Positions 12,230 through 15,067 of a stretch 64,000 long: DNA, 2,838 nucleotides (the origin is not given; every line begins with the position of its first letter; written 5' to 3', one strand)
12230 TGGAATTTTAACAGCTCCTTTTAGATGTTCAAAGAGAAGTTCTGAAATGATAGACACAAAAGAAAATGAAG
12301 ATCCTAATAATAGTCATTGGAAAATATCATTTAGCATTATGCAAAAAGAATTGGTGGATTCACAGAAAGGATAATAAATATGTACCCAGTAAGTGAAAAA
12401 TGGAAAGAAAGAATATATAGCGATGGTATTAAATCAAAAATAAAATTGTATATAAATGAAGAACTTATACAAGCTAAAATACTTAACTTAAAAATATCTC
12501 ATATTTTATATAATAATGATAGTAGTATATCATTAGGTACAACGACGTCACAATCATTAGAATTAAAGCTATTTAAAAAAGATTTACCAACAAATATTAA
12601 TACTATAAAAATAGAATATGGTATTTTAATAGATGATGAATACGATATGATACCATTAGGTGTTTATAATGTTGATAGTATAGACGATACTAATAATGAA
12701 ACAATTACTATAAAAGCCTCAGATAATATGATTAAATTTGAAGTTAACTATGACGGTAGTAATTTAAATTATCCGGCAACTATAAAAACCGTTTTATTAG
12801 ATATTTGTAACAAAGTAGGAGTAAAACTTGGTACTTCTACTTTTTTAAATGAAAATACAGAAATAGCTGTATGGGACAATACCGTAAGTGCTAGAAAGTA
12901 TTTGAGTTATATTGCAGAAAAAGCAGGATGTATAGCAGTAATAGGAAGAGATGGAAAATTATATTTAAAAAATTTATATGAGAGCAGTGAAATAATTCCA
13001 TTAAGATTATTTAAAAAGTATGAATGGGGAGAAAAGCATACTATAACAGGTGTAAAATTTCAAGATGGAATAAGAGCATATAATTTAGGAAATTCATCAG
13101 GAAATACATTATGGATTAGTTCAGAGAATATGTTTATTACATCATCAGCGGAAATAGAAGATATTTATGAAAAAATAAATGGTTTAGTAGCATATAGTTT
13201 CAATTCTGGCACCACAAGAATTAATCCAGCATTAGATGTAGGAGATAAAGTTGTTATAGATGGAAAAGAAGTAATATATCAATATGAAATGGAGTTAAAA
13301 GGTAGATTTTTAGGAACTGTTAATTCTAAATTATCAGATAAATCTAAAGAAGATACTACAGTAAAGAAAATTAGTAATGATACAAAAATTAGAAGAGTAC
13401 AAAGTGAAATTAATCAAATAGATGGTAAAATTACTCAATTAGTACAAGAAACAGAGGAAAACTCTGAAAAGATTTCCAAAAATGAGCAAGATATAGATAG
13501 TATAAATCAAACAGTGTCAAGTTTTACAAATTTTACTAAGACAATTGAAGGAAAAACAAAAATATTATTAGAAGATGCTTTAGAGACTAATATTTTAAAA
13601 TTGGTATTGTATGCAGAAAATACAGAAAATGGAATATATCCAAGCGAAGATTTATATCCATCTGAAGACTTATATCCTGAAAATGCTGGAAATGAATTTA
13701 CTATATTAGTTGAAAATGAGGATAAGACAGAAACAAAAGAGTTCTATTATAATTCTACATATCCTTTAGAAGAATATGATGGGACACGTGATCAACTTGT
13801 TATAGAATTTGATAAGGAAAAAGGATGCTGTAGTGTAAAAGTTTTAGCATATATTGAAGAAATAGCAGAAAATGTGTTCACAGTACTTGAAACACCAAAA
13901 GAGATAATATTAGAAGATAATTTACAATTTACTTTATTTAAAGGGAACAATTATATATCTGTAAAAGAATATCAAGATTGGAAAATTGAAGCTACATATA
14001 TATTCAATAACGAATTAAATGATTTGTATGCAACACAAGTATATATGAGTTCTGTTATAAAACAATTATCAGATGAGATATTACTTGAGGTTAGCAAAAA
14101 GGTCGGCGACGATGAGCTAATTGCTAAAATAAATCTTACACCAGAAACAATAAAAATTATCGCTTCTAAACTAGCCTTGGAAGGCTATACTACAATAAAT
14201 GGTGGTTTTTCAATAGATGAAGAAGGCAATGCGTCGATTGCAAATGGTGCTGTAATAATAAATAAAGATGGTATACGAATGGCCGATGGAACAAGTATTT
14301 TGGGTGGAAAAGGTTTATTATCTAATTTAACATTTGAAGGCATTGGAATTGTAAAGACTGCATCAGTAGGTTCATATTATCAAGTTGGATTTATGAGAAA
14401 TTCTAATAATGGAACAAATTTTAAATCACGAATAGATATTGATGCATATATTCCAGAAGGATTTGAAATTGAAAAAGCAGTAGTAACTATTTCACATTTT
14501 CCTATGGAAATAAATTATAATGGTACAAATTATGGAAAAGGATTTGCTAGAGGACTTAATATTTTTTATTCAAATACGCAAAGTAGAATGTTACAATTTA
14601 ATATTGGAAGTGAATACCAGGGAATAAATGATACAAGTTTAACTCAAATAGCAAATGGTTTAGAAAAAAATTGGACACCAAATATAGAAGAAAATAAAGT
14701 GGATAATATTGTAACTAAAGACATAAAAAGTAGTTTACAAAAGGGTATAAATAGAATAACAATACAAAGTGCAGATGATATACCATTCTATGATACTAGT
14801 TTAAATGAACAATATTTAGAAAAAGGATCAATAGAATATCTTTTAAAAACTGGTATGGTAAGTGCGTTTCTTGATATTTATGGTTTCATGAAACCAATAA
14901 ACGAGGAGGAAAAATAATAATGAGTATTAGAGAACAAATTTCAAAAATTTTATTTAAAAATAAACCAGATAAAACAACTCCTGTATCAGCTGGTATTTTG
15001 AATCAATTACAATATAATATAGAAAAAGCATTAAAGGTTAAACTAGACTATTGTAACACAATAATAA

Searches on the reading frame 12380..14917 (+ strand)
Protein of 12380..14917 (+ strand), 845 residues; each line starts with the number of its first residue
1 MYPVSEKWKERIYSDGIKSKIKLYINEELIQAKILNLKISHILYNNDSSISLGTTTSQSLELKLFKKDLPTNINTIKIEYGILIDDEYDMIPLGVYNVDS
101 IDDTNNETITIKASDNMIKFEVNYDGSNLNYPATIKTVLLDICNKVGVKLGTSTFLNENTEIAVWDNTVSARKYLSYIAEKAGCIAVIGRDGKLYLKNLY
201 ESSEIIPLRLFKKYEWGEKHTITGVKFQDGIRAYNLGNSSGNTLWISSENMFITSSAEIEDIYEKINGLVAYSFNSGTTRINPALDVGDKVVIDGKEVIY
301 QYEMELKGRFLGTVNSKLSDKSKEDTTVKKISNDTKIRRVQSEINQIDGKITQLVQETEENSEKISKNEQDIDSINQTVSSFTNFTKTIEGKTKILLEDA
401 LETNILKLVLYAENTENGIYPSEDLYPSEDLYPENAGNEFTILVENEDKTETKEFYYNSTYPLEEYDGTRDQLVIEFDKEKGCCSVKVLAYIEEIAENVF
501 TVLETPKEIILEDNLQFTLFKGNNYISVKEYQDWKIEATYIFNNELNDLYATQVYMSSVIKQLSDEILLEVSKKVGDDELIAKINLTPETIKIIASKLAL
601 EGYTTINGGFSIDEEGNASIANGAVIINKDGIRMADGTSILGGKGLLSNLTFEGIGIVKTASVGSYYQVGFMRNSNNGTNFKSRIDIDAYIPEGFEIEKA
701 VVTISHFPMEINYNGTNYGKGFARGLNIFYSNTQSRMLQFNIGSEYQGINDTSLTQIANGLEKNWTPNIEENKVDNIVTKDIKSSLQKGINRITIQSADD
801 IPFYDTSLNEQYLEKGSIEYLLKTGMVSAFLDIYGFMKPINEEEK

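Call 56: search_protein_families(library=phrogs, proteins=[window:12380-14917:+], max_evalue=0.001)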
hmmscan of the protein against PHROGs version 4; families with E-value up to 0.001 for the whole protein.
window:12380-14917:+ (845 aa): 9 families
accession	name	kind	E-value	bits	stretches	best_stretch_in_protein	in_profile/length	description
phrog_6616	-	tail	7.8e-32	111.1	1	2-360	2-379/991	tail protein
phrog_5668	-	tail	4.6e-30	105.2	1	140-409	666-960/1567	tail fiber protein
phrog_9680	-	moron, auxiliary metabolic gene and host takeover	1.6e-16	61.3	1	72-373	70-376/471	host range and adsorption protein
phrog_16267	-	unknown function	2.6e-12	45.6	1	1-268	1-269/2299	-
phrog_819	-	tail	1.1e-11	44.7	1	104-380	78-351/1024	tail protein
phrog_32308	-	unknown function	1.7e-10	40.7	1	89-199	109-217/709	-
phrog_18190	-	unknown function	1.9e-10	40.8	2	414-450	212-248/723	-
phrog_1775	-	head and packaging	0.00032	19.3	1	539-746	1153-1324/1609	minor head protein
phrog_1899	-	unknown function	0.0005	19.4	1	551-611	368-434/933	-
